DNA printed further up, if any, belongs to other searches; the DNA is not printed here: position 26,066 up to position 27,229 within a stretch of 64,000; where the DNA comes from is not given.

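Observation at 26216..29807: Five-gene cluster headed by a viperin-like radical-SAM enzyme with four unannotatable partners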

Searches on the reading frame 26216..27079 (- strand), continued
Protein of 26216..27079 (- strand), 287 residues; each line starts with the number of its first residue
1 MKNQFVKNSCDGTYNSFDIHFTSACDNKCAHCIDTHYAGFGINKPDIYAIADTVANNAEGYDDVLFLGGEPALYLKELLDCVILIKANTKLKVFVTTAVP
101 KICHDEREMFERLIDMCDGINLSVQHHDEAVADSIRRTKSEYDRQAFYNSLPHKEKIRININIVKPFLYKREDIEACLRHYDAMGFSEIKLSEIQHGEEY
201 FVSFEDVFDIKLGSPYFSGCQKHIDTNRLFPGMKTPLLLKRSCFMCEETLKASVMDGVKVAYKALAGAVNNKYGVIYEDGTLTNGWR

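Call 36: search_solved_structures(query=A1, max_evalue=1, show_alignments=3)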
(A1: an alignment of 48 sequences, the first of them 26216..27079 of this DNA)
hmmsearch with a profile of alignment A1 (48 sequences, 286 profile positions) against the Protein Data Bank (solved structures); distinct sequences matched with E-value up to 1: 32.
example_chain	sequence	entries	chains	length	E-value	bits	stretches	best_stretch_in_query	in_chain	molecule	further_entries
9dfu_A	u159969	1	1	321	4.2e-13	52.7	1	12-191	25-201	Radical SAM core domain-containing protein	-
9dfw_A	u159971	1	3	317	2.2e-12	50.3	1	14-191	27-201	Radical SAM core domain-containing protein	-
6b4c_A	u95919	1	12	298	3e-12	49.9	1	15-187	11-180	Viperin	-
9dgw_A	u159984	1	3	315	3.1e-12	49.8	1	14-186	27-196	Radical SAM core domain-containing protein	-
7n7i_A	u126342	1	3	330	3.8e-12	49.5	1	15-186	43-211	Viperin-like enzyme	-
9dfn_A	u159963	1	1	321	8.1e-12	48.5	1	12-191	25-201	Radical SAM core domain-containing protein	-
7n7h_A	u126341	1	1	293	1.6e-11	47.4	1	16-180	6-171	VIPERIN-LIKE ENZYME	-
5vsl_A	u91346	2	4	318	1.2e-10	44.6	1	16-184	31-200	Radical S-adenosyl methionine domain-containing protein 2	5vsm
6q2p_A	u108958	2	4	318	1.2e-10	44.6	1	16-184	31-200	Radical S-adenosyl methionine domain-containing protein 2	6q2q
8ai6_A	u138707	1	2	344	1.6e-05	27.8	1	15-126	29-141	Putative peptide biosynthesis protein YydG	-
8ai1_A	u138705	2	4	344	1.6e-05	27.8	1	15-126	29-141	Putative peptide biosynthesis protein YydG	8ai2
8ai3_A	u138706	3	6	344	1.6e-05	27.8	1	15-126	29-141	Putative peptide biosynthesis protein YydG | Radical SAM core domain-containing protein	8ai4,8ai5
7tol_A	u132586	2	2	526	0.00035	23.4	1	17-97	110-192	glycerol dibiphytanyl glycerol tetraether - macrocyclic archaeol synthase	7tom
2a5h_A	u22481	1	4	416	0.00092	22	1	21-103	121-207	L-lysine 2,3-aminomutase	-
3t7v_A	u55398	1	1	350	0.00099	21.9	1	17-97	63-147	methylornithine synthase PylB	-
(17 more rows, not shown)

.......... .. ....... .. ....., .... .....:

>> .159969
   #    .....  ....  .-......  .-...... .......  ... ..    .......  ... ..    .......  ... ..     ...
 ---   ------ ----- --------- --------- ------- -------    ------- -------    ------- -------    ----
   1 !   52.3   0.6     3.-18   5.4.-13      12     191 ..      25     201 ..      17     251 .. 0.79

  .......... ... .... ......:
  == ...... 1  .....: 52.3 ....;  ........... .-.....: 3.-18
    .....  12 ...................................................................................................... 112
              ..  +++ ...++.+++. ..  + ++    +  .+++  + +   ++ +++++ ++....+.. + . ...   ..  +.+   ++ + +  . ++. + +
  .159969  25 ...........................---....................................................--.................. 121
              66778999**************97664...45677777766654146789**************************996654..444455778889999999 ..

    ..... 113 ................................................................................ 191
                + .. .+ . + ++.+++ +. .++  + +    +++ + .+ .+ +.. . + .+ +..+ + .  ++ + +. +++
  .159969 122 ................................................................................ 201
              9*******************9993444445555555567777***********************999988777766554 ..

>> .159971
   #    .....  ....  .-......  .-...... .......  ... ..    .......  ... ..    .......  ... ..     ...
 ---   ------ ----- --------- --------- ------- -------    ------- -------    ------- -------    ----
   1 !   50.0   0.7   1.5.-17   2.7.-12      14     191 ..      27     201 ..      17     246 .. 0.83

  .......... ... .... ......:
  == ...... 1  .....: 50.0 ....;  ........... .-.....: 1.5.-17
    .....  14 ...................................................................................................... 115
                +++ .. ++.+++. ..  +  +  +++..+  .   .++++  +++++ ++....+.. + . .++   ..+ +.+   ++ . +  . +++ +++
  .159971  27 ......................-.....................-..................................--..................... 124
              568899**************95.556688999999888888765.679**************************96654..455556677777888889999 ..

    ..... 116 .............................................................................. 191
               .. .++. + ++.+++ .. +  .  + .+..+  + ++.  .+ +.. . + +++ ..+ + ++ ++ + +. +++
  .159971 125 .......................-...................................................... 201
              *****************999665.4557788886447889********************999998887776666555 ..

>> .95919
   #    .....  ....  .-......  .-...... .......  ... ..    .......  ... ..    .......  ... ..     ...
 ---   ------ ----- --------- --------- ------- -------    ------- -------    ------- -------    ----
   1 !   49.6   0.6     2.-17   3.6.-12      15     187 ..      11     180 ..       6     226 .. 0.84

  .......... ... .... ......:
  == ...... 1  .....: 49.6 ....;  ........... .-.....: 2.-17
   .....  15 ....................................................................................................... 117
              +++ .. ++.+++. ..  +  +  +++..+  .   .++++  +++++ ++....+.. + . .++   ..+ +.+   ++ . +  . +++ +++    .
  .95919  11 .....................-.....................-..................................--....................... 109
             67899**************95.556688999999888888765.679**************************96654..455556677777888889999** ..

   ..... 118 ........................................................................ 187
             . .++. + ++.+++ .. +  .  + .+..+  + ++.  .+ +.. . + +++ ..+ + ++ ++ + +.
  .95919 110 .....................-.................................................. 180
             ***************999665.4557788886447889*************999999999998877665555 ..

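Call 43: search_protein_families(library=pfam, proteins=[L007:9046-11109:+, L007:11128-11517:+, L007:11609-12661:+, L007:12651-14027:+, L007:14020-14946:+, L007:4259-5407:+, L007:2761-3378:+, L009:5469-6905:+], max_evalue=0.01)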
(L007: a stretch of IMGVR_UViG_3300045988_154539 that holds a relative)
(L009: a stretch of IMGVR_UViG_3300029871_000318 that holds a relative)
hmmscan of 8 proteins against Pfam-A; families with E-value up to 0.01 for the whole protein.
L007:9046-11109:+ (687 aa): 0 families

L007:11128-11517:+ (129 aa): 0 families

L007:11609-12661:+ (350 aa): 2 families
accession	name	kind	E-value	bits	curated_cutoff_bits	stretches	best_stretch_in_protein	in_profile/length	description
PF10127.15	RlaP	-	1.1e-14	55.1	23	1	27-338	11-247/249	RNA repair pathway DNA polymerase beta family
PF01909.29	NTP_transf_2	-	0.0046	17.7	21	0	37-58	15-36/93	Nucleotidyltransferase domain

L007:12651-14027:+ (458 aa): 4 families
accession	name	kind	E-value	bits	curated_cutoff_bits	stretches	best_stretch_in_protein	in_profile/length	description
PF01743.26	PolyA_pol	-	9.4e-40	136.3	23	1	27-148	1-125/126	Poly A polymerase head domain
PF13735.12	tRNA_NucTran2_2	-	1.1e-14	55.1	27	1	312-452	24-149/149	tRNA nucleotidyltransferase domain 2 putative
PF01966.28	HD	-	4.5e-07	30.6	22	1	246-341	4-90/116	HD domain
PF12627.12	PolyA_pol_RNAbd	-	0.00027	21.1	22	1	177-233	2-60/64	Probable RNA and SrmB- binding site of polymerase A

L007:14020-14946:+ (308 aa): 1 family
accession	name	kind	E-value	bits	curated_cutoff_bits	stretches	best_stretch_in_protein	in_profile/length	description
PF02272.25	DHHA1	-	0.00025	21.9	25.9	1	250-301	35-91/102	DHHA1 domain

L007:4259-5407:+ (382 aa): 1 family
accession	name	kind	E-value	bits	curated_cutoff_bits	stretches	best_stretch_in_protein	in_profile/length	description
PF03235.19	GmrSD_N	-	3e-06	27.9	33.2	1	34-227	17-154/199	GmrSD restriction endonuclease, N-terminal domain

L007:2761-3378:+ (205 aa): 1 family
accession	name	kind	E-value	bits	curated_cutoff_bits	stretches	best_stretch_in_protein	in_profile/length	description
PF05883.17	Baculo_RING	-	0.0015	18.9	26.7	1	36-94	9-67/139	Baculovirus U-box/Ring-like domain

L009:5469-6905:+ (478 aa): 0 families

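Call 44: predict_structure(alignment_id=A1)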
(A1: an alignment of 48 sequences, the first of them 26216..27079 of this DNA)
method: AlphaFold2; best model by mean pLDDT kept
length: 287 residues; sequences in the alignment: 48
mean_pLDDT: 92.4   pTM: 0.89
mean pLDDT of the five models: 92.4, 92.3, 91.7, 91.6, 90.1
residues with pLDDT >= 90: 219; 70-90: 64; 50-70: 3; < 50: 1
segments of 3 or more residues with pLDDT < 50: none
pLDDT, mean of each block of 10 residues (from residue 1): 69 87 91 77 95 97 94 98 98 97 98 98 96 94 97 98 93 97 98 87 93 90 92 96 88 92 83 93 91
secondary structure, 60 per line:
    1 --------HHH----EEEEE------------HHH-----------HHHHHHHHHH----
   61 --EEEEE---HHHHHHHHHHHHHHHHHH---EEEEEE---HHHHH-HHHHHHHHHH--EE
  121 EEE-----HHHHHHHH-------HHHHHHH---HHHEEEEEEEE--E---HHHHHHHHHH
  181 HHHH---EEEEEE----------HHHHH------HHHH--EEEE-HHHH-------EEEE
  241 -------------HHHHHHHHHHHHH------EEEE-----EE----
elements in order: E16-20 H47-56 E63-67 H71-88 E92-97 H101-105 H107-116 E119-123 H129-136 H144-150 E157-164 H171-184 E188-193 H204-208 H215-218 E221-224 H226-229 E237-240 H254-266 E273-276

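Call 48: fold_search(model_id=the predicted structure, library=pdb)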
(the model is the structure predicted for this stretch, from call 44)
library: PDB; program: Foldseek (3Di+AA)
matches with E <= 10: 1618; with E <= 0.001: 81
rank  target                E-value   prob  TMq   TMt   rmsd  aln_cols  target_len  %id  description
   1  5vsl_B                8.8e-09  1.00  0.54  0.60  11.8       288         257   14  Crystal structure of viperin with bound [4Fe-4S] cluster and S-adenosylhomocysteine (SAH) (released 2017-06-14)
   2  5vsm_B                1.2e-08  1.00  0.54  0.60  11.8       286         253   14  Crystal structure of viperin with bound [4Fe-4S] cluster, 5'-deoxyadenosine, and L-methionine (released 2017-06-14)
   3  9dfn                  1.3e-08  1.00  0.62  0.63   4.6       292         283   16  X-ray crystal structure of the second viperin-like enzyme from Trichoderma virens with bound CTP and SAM (released 2025-02-19)
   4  2fb2_B                2.7e-08  1.00  0.61  0.54   7.1       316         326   14  Structure of the MoaA Arg17/266/268/Ala triple mutant (released 2006-05-09)
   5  9dfw_B                3.1e-08  1.00  0.58  0.57   4.2       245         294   18  X-ray crystal structure of an engineered Viperin-like enzyme from T. virens with bound CTP and SAM (released 2025-02-12)
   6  5why_B                5.0e-08  1.00  0.60  0.42   6.4       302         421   14  Structural Insights into Thioether Bond Formation in the Biosynthesis of Sactipeptides (released 2017-07-26)
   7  5vsl_A                5.3e-08  1.00  0.53  0.57  11.1       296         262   16  Crystal structure of viperin with bound [4Fe-4S] cluster and S-adenosylhomocysteine (SAH) (released 2017-06-14)
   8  9dgw_C                5.6e-08  1.00  0.56  0.58   4.4       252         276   17  X-ray crystal structure of the Viperin-like enzyme from T. virens with bound CTP and SAM (released 2025-02-12)
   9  9dfw_C                7.6e-08  1.00  0.53  0.54   3.7       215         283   22  X-ray crystal structure of an engineered Viperin-like enzyme from T. virens with bound CTP and SAM (released 2025-02-12)
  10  5vsm_A                7.6e-08  1.00  0.51  0.56  11.2       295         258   15  Crystal structure of viperin with bound [4Fe-4S] cluster, 5'-deoxyadenosine, and L-methionine (released 2017-06-14)
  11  5why_A                8.0e-08  1.00  0.53  0.38   3.9       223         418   16  Structural Insights into Thioether Bond Formation in the Biosynthesis of Sactipeptides (released 2017-07-26)
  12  9dfu                  8.5e-08  1.00  0.51  0.52  11.3       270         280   17  X-ray crystal structure of the second Viperin-like enzyme from T. virens variant F40H with bound CTP and SAM (released 2025-02-19)
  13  7n7h                  9.1e-08  1.00  0.60  0.60   4.4       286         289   17  X-ray crystal structure of Viperin-like enzyme from Nematostella vectensis (released 2021-07-07)
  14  2fb2_A                9.1e-08  1.00  0.62  0.55   6.8       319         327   14  Structure of the MoaA Arg17/266/268/Ala triple mutant (released 2006-05-09)
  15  9dgw_B                1.1e-07  1.00  0.55  0.56   4.3       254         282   17  X-ray crystal structure of the Viperin-like enzyme from T. virens with bound CTP and SAM (released 2025-02-12)
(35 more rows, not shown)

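Call 56: fold_search(model_id=the predicted structure, library=viral)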
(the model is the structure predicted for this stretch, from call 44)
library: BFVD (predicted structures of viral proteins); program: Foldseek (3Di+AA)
matches with E <= 10: 689; with E <= 0.001: 47
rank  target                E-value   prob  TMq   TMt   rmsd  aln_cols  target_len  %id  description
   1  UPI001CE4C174         1.4e-09  1.00  0.60  0.47   6.5       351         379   16  (no name look-up for this kind of identifier)
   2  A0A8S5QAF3            6.1e-09  1.00  0.54  0.57   7.0       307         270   14  Radical SAM core domain-containing protein [Siphoviridae sp. ctu9a31]
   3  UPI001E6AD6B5         1.3e-08  1.00  0.58  0.38   8.7       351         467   15  (no name look-up for this kind of identifier)
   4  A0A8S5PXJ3            3.0e-07  1.00  0.51  0.44  11.3       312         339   16  Putative Fe-S oxidoreductase [Podoviridae sp. ctIlO27]
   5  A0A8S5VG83            1.5e-06  1.00  0.53  0.42   4.1       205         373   16  Putative Fe-S oxidoreductase [Myoviridae sp. ctkfK18]
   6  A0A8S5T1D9            2.6e-06  1.00  0.49  0.33   3.4       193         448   20  Fe-S oxidoreductase [Myoviridae sp. ctWb16]
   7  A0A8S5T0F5            2.9e-06  1.00  0.53  0.55   6.5       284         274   13  4Fe-4S single cluster domain protein [Myoviridae sp. ctWb16]
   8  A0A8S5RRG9            3.7e-06  1.00  0.45  0.32   6.4       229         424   16  Fe-S oxidoreductase [Podoviridae sp. ctXdu7]
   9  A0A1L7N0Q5            3.7e-06  1.00  0.55  0.32   9.2       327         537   14  Radical SAM core domain-containing protein [Ralstonia phage RP12]
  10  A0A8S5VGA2            5.0e-06  1.00  0.53  0.40   9.9       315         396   14  Fe-S oxidoreductase [Myoviridae sp. ctkfK18]
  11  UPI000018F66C         5.9e-06  1.00  0.52  0.53   7.9       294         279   13  (no name look-up for this kind of identifier)
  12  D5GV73                8.5e-06  1.00  0.55  0.55   8.0       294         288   15  Hypothetical phage protein (Radical SAM family) [Campylobacter phage CP220]
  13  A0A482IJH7            9.6e-06  1.00  0.46  0.31   4.3       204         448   14  Putative radical SAM superfamily protein [Erwinia phage Derbicus]
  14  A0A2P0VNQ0            1.0e-05  1.00  0.45  0.45  12.8       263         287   12  Pyruvate formate-lyase 1-activating enzyme [Tetraselmis virus 1]
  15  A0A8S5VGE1            1.1e-05  1.00  0.47  0.38   5.5       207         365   19  Fe-S oxidoreductase [Myoviridae sp. ctkfK18]
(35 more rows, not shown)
